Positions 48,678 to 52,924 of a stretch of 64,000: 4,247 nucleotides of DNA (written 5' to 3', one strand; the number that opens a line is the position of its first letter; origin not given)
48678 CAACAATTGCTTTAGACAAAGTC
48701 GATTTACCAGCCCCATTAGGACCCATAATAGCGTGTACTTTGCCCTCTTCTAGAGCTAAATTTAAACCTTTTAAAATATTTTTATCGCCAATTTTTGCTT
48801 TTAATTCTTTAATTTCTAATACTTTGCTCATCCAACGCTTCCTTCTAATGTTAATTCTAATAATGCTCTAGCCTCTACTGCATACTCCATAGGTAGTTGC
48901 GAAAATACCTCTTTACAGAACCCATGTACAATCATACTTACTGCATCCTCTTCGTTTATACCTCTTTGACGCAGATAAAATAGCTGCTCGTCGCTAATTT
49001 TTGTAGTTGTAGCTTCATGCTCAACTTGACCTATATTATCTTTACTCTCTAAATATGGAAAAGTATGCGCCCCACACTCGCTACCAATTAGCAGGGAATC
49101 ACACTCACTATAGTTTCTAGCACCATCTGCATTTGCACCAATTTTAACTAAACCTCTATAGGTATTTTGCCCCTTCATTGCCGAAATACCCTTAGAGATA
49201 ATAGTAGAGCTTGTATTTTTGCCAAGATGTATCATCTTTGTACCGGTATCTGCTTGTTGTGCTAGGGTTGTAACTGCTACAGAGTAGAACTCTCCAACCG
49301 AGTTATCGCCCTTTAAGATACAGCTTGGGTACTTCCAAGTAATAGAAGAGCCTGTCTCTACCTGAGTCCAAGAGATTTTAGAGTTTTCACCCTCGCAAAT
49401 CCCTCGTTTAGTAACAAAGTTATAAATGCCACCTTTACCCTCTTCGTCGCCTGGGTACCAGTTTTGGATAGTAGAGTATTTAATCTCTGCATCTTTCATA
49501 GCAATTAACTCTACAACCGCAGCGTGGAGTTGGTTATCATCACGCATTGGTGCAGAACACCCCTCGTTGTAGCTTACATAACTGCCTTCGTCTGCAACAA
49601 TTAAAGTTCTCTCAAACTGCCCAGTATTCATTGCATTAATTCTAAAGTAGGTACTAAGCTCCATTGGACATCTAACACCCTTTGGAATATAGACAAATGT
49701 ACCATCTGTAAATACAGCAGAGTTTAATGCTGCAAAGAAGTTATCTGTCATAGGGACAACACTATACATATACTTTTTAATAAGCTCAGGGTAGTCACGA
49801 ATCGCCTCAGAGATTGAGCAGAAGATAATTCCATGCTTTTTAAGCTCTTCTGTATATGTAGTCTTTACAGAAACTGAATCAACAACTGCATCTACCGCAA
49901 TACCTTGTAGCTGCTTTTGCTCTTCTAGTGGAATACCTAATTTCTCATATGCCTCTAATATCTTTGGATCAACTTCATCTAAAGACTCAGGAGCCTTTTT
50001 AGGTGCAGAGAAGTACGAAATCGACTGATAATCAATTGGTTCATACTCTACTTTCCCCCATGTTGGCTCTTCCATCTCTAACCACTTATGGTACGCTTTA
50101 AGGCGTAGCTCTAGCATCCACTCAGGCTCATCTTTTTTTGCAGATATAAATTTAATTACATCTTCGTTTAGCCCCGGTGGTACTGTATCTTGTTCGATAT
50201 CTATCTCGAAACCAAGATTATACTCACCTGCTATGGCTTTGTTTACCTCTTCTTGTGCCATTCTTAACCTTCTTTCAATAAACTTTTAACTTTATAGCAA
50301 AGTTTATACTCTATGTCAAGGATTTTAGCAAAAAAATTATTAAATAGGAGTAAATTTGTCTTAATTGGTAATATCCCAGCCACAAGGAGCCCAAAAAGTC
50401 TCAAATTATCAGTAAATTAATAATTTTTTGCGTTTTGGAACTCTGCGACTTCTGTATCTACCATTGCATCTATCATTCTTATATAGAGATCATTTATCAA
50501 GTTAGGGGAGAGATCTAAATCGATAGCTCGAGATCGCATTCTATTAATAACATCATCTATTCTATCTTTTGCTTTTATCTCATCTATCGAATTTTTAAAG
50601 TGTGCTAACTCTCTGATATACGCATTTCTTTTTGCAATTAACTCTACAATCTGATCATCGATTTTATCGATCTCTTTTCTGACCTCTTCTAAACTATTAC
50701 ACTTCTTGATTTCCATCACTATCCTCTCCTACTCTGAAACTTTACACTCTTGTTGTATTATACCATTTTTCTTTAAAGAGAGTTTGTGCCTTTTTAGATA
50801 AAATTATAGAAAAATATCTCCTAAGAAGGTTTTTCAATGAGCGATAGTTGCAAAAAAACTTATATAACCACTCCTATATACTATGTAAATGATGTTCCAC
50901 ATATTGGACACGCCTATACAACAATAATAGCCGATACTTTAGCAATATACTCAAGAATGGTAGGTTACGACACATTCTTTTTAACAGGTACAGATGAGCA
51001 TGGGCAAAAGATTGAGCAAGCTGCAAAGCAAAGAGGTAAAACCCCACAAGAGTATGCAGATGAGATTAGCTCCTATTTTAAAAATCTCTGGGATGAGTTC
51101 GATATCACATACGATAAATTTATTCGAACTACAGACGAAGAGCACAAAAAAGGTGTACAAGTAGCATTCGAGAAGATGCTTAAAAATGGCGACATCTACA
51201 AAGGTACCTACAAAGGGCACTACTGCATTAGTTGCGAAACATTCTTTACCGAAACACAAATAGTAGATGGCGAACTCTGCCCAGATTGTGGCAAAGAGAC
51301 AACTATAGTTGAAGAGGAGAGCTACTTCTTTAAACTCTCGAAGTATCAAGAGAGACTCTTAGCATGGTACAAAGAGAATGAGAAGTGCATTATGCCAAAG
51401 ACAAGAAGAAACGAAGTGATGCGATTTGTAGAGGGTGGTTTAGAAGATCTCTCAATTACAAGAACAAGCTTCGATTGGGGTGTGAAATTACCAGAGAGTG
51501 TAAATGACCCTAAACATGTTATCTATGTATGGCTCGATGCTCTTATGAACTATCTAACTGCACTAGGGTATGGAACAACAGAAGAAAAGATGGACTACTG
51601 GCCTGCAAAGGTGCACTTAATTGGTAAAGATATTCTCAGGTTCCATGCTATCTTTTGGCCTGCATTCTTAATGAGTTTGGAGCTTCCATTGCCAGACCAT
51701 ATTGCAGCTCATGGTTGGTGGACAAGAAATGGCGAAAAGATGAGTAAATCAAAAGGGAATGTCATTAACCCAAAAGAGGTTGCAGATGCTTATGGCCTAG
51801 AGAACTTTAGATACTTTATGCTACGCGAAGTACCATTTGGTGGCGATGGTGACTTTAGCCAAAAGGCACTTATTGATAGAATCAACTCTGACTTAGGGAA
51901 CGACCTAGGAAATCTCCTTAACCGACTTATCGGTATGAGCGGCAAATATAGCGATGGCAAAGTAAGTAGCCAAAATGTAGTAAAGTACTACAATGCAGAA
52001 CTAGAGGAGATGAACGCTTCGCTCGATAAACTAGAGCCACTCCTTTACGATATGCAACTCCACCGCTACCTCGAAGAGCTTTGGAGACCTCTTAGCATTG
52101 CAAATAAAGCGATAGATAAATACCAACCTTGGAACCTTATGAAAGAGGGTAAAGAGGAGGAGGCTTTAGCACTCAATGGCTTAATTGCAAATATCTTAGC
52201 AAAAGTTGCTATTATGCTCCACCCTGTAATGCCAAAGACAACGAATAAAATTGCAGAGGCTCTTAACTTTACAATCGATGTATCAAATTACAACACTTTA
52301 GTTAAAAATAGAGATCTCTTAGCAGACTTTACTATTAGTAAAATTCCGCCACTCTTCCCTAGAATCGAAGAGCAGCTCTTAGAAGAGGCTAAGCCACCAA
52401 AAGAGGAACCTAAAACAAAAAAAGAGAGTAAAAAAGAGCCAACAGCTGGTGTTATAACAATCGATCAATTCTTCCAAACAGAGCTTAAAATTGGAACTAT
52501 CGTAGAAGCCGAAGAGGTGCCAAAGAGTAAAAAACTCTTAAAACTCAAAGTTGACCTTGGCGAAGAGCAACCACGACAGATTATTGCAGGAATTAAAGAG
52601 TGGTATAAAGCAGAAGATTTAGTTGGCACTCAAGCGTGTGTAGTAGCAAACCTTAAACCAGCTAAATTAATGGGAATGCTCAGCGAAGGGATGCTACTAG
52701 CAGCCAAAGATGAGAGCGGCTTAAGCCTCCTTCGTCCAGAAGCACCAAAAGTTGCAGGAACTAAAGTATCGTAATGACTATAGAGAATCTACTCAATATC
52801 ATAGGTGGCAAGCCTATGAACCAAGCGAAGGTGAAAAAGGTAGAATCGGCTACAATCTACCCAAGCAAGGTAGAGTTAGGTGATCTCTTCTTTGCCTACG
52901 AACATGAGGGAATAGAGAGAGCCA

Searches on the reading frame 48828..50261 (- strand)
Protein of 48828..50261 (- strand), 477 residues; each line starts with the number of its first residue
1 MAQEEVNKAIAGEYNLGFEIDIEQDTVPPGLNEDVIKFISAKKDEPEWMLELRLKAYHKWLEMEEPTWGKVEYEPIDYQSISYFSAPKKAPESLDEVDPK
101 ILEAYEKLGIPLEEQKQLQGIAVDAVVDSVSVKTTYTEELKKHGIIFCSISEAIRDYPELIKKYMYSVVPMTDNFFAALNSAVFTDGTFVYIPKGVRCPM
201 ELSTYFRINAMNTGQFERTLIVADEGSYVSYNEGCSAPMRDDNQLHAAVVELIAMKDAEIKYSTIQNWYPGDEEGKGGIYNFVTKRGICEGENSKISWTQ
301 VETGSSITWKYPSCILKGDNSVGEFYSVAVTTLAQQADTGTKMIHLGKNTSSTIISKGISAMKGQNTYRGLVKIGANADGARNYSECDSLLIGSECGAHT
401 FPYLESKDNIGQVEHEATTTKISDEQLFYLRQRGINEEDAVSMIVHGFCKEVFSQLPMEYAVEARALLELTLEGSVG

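Call 26: search_protein_families(library=pfam, proteins=[window:48828-50261:-], max_evalue=0.00001)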
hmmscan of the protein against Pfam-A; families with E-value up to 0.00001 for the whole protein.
window:48828-50261:- (477 aa): 2 families
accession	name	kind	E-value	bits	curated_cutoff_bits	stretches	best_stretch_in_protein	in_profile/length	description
PF01458.23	SUFBD_core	-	3.8e-77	259.3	27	1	206-448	1-232/232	SUF system FeS cluster assembly, SufBD core domain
PF19295.5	SufBD_N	-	7.2e-12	45.7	23.5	1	126-198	95-166/172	SufBD protein N-terminal region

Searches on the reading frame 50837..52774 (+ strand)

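Call 27: search_protein_families(library=pfam, proteins=[window:50837-52774:+], max_evalue=0.00001)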
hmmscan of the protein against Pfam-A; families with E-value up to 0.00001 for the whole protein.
window:50837-52774:+ (645 aa): 4 families
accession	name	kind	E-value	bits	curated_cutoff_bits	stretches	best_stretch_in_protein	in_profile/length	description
PF09334.17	tRNA-synt_1g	-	2.8e-114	382.4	20.1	2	151-364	172-390/391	tRNA synthetases class I (M)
PF00133.28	tRNA-synt_1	-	3.5e-31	108.8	22.7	2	5-224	22-249/414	tRNA synthetases class I (I, L, M and V)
PF01588.26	tRNA_bind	-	4.5e-30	104.1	27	1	550-643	1-96/96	Putative tRNA binding domain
PF01406.26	tRNA-synt_1e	-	2.1e-12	47.5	27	1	17-124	19-125/301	tRNA synthetases class I (C) catalytic domain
